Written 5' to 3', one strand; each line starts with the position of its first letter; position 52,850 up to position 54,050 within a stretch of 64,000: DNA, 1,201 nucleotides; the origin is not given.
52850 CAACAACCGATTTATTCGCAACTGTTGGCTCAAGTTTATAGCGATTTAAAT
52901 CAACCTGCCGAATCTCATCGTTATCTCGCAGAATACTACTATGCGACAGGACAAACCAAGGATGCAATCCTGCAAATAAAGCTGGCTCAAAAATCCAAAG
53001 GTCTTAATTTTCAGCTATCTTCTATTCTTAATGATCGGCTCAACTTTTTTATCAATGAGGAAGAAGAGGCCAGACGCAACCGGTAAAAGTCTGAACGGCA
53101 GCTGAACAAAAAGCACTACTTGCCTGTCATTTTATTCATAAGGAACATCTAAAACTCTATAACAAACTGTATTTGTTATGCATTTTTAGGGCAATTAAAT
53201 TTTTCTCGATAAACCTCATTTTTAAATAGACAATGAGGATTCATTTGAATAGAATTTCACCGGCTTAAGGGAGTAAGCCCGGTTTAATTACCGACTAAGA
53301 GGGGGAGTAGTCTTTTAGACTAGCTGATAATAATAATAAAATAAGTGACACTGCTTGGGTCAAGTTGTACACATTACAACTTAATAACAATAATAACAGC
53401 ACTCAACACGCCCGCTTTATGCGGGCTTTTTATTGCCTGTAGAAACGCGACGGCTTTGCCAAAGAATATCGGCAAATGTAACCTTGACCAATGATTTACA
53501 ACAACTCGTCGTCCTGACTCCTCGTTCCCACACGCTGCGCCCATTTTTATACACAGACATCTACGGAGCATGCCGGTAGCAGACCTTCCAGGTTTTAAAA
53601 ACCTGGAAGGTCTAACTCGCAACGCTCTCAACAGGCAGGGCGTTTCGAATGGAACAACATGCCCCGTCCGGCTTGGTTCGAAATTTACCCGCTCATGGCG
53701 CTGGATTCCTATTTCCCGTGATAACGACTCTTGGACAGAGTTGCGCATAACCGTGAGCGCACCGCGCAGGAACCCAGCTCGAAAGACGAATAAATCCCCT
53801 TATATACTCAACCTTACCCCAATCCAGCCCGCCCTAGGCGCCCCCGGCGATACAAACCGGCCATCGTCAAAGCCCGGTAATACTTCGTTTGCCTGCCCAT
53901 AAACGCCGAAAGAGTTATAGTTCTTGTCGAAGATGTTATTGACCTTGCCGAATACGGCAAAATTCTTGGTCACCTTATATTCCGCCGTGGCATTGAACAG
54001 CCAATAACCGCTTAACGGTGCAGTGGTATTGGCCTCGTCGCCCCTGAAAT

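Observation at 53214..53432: Candidate novel sRNA combining GGA-loop hairpins and AAN tracts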

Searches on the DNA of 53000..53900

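Call 4: search_rna_families(source=window, start=53000, end=53900, threshold=evalue, max_evalue=10, show_alignments=3)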
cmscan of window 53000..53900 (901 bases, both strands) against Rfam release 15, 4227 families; matches with E-value up to 10: 13.
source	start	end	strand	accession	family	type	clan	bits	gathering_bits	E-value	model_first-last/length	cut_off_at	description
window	53350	53434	+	RF00513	Trp_leader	Cis-reg; leader;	-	23.4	41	0.034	1-100/100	no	Tryptophan operon leader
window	53364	53431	+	RF01394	isrK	Gene; sRNA;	-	18.6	50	0.18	1-77/77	no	isrK Hfq binding RNA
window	53314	53441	+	RF02860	Arrc14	Gene; sRNA;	-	18.3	99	6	1-167/167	no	Actinobacillus sRNA 14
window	53356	53438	+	RF02071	STnc280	Gene; sRNA;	-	17.2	80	4.1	1-83/83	no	Salmonella enterica sRNA STnc280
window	53581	53613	-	RF04262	MIR1319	Gene; miRNA;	-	17.1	116.6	4.6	1-119/119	no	MIR1319 microRNA precursor family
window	53408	53472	-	RF02236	asX2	Gene; sRNA;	-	15.9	70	2.6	1-87/87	no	Xanthomonas sRNA asX2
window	53581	53613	+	RF00933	mir-875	Gene; miRNA;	-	15.9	84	3.2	18-56/73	no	mir-875 microRNA precursor family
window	53104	53190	-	RF02079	STnc180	Gene; sRNA;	-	15.1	50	3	1-208/208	no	Enterobacterial sRNA STnc180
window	53581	53613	-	RF00933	mir-875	Gene; miRNA;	-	15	84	5.7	18-56/73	no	mir-875 microRNA precursor family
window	53399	53483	-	RF01409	STnc250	Gene; sRNA;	-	14.8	42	5.2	1-94/94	no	STnc250 Hfq binding RNA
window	53128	53316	+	RF02650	CncR1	Gene; sRNA;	-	14.4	76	1.2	1-213/213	no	Cag non-coding RNA1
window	53236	53285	+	RF01388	isrD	Gene; sRNA;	-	14.4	37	7.2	1-51/51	no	isrD Hfq binding RNA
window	53560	53669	-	RF01453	RCNMV_TE_DR1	Cis-reg;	-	12.7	80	5.1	1-138/138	no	3'TE-DR1 translation enhancer element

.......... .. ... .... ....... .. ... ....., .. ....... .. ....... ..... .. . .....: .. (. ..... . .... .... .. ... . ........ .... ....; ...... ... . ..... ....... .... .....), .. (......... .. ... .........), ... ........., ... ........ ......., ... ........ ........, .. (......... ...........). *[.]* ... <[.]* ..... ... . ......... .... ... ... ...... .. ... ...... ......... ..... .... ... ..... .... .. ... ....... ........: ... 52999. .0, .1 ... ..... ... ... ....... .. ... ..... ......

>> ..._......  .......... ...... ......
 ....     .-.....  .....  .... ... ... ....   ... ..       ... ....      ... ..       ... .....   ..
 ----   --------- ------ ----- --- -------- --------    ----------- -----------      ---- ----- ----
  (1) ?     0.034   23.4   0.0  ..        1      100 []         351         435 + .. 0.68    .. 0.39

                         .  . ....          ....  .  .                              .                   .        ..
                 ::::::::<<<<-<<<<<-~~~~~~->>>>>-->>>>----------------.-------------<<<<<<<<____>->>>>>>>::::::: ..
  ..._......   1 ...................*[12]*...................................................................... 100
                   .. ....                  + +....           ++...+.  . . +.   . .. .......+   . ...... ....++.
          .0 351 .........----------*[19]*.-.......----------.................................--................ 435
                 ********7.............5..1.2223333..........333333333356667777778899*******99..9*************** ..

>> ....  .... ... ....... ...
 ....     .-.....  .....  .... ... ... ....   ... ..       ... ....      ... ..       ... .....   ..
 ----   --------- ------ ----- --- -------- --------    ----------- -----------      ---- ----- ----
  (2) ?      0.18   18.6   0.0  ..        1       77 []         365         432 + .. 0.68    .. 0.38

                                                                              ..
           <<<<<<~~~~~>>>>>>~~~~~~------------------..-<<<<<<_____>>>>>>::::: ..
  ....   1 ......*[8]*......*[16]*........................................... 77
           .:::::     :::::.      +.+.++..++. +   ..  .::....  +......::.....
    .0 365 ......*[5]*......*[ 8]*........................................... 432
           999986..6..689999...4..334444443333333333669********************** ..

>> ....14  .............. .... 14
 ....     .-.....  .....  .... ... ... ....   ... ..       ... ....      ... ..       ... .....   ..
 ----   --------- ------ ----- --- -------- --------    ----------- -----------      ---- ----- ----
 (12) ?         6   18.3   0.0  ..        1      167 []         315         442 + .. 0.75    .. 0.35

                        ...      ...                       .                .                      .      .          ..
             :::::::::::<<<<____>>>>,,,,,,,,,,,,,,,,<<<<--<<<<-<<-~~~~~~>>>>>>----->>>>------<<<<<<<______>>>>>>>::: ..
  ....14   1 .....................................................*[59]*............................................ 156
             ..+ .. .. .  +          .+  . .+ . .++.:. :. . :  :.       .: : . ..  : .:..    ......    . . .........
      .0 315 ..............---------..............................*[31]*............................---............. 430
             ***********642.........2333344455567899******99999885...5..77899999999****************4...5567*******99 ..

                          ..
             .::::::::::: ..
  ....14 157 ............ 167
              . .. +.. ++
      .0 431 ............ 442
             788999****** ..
